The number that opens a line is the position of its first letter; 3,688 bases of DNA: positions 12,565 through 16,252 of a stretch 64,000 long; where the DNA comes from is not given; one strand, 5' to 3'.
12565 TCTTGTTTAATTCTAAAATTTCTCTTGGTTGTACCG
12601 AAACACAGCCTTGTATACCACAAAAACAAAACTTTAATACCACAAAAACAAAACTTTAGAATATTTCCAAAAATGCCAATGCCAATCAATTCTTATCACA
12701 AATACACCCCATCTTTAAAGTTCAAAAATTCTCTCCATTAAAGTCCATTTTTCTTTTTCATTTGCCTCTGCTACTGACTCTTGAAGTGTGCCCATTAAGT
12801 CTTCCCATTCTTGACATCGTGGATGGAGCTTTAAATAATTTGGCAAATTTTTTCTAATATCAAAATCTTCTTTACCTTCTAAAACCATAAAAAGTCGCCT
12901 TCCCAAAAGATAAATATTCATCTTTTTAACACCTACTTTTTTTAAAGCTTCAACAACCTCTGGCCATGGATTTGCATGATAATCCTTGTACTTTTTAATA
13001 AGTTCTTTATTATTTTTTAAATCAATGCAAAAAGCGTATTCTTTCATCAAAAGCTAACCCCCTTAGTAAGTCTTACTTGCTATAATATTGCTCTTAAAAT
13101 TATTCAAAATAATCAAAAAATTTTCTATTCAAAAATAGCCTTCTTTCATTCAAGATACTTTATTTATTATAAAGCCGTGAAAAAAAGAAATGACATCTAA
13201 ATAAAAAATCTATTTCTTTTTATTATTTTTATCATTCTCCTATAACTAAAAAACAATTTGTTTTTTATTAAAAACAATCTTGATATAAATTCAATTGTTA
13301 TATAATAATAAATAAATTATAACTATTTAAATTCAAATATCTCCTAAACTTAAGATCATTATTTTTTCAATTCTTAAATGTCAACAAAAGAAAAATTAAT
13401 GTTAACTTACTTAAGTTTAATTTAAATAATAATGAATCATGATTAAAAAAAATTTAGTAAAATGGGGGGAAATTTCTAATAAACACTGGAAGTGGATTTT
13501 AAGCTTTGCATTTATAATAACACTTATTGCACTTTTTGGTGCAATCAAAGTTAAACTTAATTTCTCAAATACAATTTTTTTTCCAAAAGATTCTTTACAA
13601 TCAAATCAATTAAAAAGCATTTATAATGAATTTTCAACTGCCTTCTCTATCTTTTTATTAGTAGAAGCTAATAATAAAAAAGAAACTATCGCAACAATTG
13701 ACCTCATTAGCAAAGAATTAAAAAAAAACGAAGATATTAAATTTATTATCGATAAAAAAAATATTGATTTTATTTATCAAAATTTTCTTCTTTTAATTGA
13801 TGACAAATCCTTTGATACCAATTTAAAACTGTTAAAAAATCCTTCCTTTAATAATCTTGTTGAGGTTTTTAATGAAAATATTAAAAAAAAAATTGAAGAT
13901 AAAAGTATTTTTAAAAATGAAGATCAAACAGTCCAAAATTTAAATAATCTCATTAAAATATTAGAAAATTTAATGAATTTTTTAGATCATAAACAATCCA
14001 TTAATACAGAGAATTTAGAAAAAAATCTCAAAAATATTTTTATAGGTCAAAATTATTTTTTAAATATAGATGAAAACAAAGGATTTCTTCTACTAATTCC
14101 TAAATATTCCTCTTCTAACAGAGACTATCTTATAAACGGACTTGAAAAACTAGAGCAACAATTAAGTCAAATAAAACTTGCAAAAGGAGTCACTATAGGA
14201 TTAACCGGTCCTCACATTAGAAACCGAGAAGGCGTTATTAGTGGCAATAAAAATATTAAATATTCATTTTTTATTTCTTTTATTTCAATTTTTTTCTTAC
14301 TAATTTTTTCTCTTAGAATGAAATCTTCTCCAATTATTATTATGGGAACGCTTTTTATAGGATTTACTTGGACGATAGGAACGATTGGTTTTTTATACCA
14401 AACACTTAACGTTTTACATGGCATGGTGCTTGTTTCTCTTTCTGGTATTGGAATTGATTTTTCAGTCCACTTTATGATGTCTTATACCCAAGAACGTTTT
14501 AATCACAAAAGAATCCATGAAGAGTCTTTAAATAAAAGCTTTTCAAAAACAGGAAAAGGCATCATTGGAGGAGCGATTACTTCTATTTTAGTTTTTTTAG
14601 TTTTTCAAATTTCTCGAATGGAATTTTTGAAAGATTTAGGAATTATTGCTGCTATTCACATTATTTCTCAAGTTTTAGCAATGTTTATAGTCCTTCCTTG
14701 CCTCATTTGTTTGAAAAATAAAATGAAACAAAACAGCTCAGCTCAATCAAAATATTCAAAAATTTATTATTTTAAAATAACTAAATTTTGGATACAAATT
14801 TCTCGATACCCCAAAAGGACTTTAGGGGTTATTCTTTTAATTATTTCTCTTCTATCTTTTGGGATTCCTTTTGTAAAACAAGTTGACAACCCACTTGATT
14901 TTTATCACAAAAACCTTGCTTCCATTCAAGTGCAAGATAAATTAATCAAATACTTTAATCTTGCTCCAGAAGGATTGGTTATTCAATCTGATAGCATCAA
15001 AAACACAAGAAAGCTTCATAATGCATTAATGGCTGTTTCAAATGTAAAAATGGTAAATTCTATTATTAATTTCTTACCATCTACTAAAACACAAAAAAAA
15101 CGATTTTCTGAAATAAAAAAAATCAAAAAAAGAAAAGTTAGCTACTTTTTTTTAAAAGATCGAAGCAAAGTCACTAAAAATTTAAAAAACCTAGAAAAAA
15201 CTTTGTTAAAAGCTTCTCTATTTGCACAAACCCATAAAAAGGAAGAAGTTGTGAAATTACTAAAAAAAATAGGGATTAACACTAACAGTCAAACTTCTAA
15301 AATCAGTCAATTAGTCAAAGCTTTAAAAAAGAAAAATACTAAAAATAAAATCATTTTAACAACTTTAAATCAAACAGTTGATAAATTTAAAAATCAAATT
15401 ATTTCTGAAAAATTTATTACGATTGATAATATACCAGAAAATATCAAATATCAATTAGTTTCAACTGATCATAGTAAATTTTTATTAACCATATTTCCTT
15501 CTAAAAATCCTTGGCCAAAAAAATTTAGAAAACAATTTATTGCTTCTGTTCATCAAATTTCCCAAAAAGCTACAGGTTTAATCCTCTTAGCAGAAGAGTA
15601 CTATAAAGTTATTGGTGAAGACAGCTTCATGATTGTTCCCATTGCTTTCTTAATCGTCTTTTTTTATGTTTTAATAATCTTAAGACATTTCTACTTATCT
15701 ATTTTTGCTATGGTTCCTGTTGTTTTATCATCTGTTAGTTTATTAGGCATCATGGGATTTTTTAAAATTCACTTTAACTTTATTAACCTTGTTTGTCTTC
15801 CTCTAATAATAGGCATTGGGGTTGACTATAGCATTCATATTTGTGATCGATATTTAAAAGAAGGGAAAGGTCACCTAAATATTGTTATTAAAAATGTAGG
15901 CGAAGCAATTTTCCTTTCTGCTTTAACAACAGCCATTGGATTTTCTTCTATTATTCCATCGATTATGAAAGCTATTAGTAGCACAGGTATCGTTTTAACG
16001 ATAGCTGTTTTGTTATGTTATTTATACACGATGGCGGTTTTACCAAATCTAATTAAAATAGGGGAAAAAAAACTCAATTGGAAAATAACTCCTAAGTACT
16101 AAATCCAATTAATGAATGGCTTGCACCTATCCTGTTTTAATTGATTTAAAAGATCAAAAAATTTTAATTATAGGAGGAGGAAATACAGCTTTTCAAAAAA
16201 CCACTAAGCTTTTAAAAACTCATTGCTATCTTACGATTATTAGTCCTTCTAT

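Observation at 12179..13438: Isolated rhamnose-mutarotase-like gene flanked by long ORF-poor spacers with a 22-bp tandem repeat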

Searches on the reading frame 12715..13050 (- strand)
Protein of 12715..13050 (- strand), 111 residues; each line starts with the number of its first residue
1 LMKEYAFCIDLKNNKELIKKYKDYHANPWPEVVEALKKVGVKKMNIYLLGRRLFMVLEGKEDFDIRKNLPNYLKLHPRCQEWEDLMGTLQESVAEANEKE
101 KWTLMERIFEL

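Call 7: search_protein_families(library=pfam, proteins=[window:12715-13050:-], max_evalue=0.01)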
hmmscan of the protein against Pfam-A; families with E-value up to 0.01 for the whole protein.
window:12715-13050:- (111 aa): 1 family
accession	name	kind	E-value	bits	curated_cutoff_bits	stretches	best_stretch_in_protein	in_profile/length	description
PF05336.19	rhaM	-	1.5e-27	96.3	23.4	1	5-111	2-105/105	L-rhamnose mutarotase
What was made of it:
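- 12715..13047 (-): Intact rhaM-family gene (110 aa from the ATG; a TTG one codon upstream is also possible), most like L-fucose mutarotase FucM. PF05336 E 1.5e-27, profile positions 2-105 of 105 (call 7).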

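Call 11: find_encoding_contigs(protein=window:12715-13050:-, flank=6000, max_places=10)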
Protein window:12715-13050:- (111 aa): no gene with exactly this product is on record in the collection.

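Call 12: find_encoding_contigs(protein=window:12715-13047:-, flank=6000, max_places=10)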
Protein window:12715-13047:- (110 aa): no gene with exactly this product is on record in the collection.

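Call 13: find_homologous_proteins(query=window:12715-13047:-, max_evalue=0.00001)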
Query window:12715-13047:- (110 aa): 43 proteins with E <= 0.00001 among 49 candidates.
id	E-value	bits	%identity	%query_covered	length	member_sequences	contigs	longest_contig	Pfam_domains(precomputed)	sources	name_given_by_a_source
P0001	2.1e-68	245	100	100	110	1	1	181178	PF05336.20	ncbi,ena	-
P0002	1.6e-40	155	64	100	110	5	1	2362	PF05336.20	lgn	-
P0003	5.6e-40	154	59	100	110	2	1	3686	PF05336.20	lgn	-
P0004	1.2e-39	153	62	100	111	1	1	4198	PF05336.20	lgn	-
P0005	1.8e-39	152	61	100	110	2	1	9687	PF05336.20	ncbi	-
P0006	2.0e-39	152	63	100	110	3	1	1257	PF05336.20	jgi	jgi:L-rhamnose mutarotase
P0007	3.2e-39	151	60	100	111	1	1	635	PF05336.20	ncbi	-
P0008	7.1e-39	150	63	100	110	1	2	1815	PF05336.20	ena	-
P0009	3.3e-38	148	61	100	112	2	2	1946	PF05336.20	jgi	jgi:L-rhamnose mutarotase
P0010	7.3e-38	147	57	100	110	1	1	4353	PF05336.20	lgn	-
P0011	2.3e-37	145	60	100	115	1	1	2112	PF05336.20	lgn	-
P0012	2.4e-37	145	62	100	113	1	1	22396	PF05336.20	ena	-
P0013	2.6e-37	145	58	100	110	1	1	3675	PF05336.20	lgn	-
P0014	5.6e-37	144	59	100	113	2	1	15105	PF05336.20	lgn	-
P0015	7.9e-37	143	58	100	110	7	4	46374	PF05336.20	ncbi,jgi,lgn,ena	-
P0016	1.0e-36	143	57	100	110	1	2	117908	PF05336.20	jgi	jgi:L-rhamnose mutarotase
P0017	1.3e-36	143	59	100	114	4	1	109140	PF05336.20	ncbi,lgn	-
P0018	4.7e-36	141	59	100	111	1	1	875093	PF05336.20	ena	-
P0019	6.7e-36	140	59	100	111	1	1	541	PF05336.20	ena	-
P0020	1.0e-35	140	59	100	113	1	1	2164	PF05336.20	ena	-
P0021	1.0e-35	140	58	100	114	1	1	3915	PF05336.20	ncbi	-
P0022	1.1e-35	140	58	100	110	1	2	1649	PF05336.20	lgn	-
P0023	2.7e-35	139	55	100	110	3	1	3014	PF05336.20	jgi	jgi:L-rhamnose mutarotase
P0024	2.9e-34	135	57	100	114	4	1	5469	PF05336.20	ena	-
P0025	5.0e-34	134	57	100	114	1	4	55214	PF05336.20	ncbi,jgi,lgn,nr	ncbi:MAG: L-rhamnose mutarotase [Rhodothermales bacterium]|nr:L-rhamnose mutarotase [Rhodothermales 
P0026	5.2e-34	134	57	100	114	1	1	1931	PF05336.20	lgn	-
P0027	1.0e-33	133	56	100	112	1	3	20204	PF05336.20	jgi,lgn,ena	-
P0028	1.9e-33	133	55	100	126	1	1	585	PF05336.20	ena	-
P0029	5.3e-33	131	57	92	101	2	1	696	PF05336.20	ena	-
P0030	1.1e-32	130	54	100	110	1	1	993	PF05336.20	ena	-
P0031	3.7e-32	128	54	100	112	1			PF05336.20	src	-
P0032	1.3e-31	127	54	100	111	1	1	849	PF05336.20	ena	-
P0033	6.3e-31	124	52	100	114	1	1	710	PF05336.20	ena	-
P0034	2.0e-30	123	55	100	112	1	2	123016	PF05336.20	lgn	-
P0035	3.7e-30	122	53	100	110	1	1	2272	PF05336.20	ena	-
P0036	1.3e-29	120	53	100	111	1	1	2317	PF05336.20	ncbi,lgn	-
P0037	1.1e-27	114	48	100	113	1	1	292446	PF05336.20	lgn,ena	-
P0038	4.8e-27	112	51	100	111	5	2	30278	PF05336.20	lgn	-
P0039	2.1e-25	107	49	100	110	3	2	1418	PF05336.20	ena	-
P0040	5.7e-21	92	63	62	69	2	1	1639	PF05336.20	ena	-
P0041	6.1e-20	89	62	62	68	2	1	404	PF05336.20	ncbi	-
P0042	4.6e-18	83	59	62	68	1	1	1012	PF05336.20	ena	-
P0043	1.2e-8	53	36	100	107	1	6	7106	PF05336.20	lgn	-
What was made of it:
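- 12715..13047 (-): Best homologues are 57-64% identical (call 13).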

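Call 14: find_encoding_contigs(protein=P0001, flank=8000, max_places=6)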
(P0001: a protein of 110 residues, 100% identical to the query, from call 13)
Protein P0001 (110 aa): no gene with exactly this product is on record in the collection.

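Call 15: list_cluster_members(proteins=[P0001, P0002, P0005, P0015, P0017])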
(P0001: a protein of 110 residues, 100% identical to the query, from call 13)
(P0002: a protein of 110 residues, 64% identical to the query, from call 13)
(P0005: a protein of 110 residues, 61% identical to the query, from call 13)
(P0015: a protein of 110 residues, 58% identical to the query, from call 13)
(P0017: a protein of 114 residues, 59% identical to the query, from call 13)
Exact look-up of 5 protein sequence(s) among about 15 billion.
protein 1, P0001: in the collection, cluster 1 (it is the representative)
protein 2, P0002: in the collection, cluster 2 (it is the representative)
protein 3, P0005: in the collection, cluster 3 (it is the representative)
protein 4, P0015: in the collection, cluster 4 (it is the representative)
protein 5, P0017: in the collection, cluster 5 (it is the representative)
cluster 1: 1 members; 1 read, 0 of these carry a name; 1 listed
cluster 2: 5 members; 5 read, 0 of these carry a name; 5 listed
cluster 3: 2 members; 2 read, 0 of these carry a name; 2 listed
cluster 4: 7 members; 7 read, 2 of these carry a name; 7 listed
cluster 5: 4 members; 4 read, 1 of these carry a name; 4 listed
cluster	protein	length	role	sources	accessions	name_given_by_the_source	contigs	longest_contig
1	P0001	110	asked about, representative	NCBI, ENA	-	-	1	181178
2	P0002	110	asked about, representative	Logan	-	-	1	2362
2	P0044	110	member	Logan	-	-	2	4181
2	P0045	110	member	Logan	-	-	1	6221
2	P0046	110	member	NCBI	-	-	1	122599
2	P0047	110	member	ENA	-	-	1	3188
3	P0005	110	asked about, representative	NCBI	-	-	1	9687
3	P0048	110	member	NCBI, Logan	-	-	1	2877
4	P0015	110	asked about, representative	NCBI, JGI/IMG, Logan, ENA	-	-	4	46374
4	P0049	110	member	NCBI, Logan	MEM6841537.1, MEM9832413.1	MAG: L-rhamnose mutarotase [Bacteroidota bacterium]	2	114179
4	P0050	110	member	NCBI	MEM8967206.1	MAG: L-rhamnose mutarotase [Bacteroidota bacterium]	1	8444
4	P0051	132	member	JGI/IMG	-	-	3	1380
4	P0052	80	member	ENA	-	-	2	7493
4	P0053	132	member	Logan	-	-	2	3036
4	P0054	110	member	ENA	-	-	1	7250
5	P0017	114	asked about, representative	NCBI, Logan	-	-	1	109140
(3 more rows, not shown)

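Call 16: find_encoding_contigs(protein=P0046, flank=8000, max_places=4)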
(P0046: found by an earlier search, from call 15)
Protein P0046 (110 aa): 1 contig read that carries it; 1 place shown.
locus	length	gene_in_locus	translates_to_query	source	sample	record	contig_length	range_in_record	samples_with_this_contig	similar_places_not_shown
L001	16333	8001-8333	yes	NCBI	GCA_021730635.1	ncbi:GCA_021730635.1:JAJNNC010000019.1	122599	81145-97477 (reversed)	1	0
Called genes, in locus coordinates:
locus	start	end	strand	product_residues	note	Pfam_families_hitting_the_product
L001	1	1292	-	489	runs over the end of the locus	PF21269:TreT_GT1, PF00534:Glycos_transf_1, PF13692:Glyco_trans_1_4, PF20706:GT4-conflict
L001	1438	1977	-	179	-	PF10025:DUF2267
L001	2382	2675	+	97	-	-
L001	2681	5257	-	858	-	PF13620:CarboxypepD_reg, PF13715:CarbopepD_reg_2, PF07715:Plug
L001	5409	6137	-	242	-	PF01988:VIT1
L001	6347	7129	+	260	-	PF00106:adh_short, PF01370:Epimerase (weak), PF02719:Polysacc_synt_2 (faint), PF08659:KR, PF13561:adh_short_C2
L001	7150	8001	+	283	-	PF01557:FAA_hydrolase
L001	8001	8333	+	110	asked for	PF05336:rhaM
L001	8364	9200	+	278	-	PF04909:Amidohydro_2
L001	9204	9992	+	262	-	PF00106:adh_short, PF08659:KR, PF13561:adh_short_C2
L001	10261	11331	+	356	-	PF00532:Peripla_BP_1, PF13407:Peripla_BP_4, PF13377:Peripla_BP_3 (weak)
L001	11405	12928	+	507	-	PF00005:ABC_tran, PF02463:SMC_N (faint), PF13304:AAA_21 (faint), PF00005:ABC_tran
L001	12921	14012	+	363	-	PF02653:BPD_transp_2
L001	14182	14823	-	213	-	-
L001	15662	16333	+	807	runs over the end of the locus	PF13620:CarboxypepD_reg, PF13715:CarbopepD_reg_2, PF07715:Plug, PF00593:TonB_dep_Rec_b-barrel, PF14905:OMP_b-brl_3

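Call 17: find_encoding_contigs(protein=P0005, flank=8000, max_places=4)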
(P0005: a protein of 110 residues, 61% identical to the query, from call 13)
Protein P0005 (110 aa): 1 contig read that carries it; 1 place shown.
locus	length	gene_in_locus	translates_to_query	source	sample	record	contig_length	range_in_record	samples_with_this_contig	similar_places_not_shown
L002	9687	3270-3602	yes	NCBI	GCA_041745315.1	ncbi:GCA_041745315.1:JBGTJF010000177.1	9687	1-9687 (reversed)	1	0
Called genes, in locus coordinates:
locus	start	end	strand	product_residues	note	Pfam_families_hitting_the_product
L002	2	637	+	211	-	?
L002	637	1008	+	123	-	PF20460:DUF6713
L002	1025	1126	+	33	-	-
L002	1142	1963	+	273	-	PF04397:LytTR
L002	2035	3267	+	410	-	PF00775:Dioxygenase_C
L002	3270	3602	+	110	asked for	PF05336:rhaM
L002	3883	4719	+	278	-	PF04909:Amidohydro_2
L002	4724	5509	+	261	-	PF00106:adh_short, PF08659:KR, PF13561:adh_short_C2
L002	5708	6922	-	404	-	PF01619:Pro_dh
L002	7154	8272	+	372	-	PF00793:DAHP_synth_1, PF01817:CM_2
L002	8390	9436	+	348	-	PF13685:Fe-ADH_2, PF01761:DHQ_synthase, PF24621:DHQS_C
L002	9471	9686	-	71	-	?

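Call 29: find_homologous_proteins(query=L001:8364-9200:+, max_evalue=1e-20)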
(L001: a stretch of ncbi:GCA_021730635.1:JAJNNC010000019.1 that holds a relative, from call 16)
Query L001:8364-9200:+ (278 aa): 8000 proteins with E <= 1e-20 among 8000 candidates; the best 120 are listed.
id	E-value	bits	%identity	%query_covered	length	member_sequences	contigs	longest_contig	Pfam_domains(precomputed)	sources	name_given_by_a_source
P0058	3.0e-192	655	100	100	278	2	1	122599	PF04909.21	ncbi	-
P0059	7.4e-152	523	78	100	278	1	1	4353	PF04909.21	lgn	-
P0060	2.7e-151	521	78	99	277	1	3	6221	PF04909.21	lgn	-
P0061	1.5e-149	515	77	100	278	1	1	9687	PF04909.21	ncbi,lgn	-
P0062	4.8e-149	513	76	99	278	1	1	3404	PF04909.21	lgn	-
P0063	3.8e-147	507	75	100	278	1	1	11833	PF04909.21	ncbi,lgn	-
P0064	7.4e-147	506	77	100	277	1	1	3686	PF04909.21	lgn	-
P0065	7.5e-135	467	70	100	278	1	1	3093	PF04909.21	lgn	-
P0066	1.8e-125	436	65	100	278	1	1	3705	PF04909.21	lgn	-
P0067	1.3e-124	433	66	99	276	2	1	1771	PF04909.21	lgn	-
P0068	9.7e-122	424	66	100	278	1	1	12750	PF04909.21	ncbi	-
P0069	1.3e-121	423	65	100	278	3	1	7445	PF04909.21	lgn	-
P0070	2.2e-121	423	66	100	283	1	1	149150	PF04909.21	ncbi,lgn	ncbi:MAG: amidohydrolase family protein [Cyclobacteriaceae bacterium]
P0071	2.5e-121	422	65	100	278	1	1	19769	PF04909.21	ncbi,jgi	jgi:L-fuconolactonase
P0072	2.9e-121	422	62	99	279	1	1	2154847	PF04909.21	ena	-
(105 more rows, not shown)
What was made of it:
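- An HMM built from 120 family members, many named L-fuconolactonase by their sources (call 29), hits the three minus-strand frames collinearly over HMM positions 2-152.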

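Call 35: search_protein_families(library=ncbifam, proteins=[window:12715-13047:-], max_evalue=1e-10)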
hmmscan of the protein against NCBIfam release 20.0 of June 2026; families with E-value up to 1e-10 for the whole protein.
window:12715-13047:- (110 aa): 0 families

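Call 48: search_solved_structures(query=window:12715-13047:-, max_evalue=0.001, show_alignments=2)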
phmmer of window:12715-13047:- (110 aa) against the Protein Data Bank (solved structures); distinct sequences matched with E-value up to 0.001: 2.
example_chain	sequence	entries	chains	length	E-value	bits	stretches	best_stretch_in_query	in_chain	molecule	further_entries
7byw_A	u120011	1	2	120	7.2e-05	26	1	14-109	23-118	L-fucose mutarotase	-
7byu_A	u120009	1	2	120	7.3e-05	26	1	14-109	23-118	L-fucose mutarotase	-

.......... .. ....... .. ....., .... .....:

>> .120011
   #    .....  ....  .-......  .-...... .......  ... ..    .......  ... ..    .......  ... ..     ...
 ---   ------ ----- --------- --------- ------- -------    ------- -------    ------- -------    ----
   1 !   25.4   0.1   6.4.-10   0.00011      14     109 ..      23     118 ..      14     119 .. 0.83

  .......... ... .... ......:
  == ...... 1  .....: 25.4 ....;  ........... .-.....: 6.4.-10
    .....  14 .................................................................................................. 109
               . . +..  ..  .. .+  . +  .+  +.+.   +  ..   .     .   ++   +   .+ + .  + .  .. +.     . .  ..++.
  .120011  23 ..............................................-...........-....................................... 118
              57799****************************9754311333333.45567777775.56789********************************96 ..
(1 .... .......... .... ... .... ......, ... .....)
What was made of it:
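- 12715..13047 (-): The only PDB hits are 7BYU/7BYW 'L-fucose mutarotase' (call 48).
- On RhaM family mutarotase (PF05336), FucM-like: The only indirect pointers are that the best PDB hit is L-fucose mutarotase 7BYU/7BYW (call 48) and that the homologues sit in fucose-type clusters (calls 16, 17).
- The mutarotase hits only 7BYU/7BYW 'L-fucose mutarotase' (call 48).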

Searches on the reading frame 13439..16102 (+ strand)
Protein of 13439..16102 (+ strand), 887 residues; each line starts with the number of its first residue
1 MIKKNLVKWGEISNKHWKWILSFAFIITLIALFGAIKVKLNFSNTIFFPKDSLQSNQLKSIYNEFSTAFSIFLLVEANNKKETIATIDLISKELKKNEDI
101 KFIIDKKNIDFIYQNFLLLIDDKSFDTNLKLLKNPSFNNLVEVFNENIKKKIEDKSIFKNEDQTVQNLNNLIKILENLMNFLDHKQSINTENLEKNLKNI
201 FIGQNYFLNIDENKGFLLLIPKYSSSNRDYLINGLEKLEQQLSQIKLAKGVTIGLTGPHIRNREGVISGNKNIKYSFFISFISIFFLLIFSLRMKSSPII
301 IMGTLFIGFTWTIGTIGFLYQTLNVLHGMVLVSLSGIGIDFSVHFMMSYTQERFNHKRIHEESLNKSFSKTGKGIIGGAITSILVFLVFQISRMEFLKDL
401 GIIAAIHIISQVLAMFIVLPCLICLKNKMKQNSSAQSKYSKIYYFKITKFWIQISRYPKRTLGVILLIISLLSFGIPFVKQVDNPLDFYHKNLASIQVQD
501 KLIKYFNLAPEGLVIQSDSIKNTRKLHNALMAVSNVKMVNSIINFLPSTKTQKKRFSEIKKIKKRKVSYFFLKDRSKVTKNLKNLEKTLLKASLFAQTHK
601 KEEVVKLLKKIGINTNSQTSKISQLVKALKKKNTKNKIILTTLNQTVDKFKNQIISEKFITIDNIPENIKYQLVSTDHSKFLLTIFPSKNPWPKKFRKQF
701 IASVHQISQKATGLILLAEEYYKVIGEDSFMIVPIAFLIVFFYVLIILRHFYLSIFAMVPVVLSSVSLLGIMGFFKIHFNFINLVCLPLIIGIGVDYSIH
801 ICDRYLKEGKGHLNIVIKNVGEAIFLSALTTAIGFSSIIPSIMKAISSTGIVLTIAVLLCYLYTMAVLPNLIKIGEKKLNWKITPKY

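Call 7: search_protein_families(library=pfam, proteins=[window:13439-16102:+], max_evalue=0.01)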
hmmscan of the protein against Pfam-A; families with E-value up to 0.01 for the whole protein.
window:13439-16102:+ (887 aa): 4 families
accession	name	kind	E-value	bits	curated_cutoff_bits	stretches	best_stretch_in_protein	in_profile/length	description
PF03176.21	MMPL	-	4.5e-34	118.3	20.5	2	228-454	100-322/333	MMPL family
PF02460.24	Patched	-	3.3e-07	30.6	23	1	747-871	24-153/156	Patched SSD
PF12349.14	Sterol-sensing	-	7.1e-06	26.4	22.3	1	750-872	5-133/153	Sterol-sensing domain of SREBP cleavage-activation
PF24883.2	NPHP3_N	-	0.0037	17.9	24.8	0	563-638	49-126/164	Nephrocystin 3, N-terminal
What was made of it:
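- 13439..16102 (+): MMPL/RND-type exporter gene (context; right flank). Pfam MMPL E 4.5e-34 (call 7).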
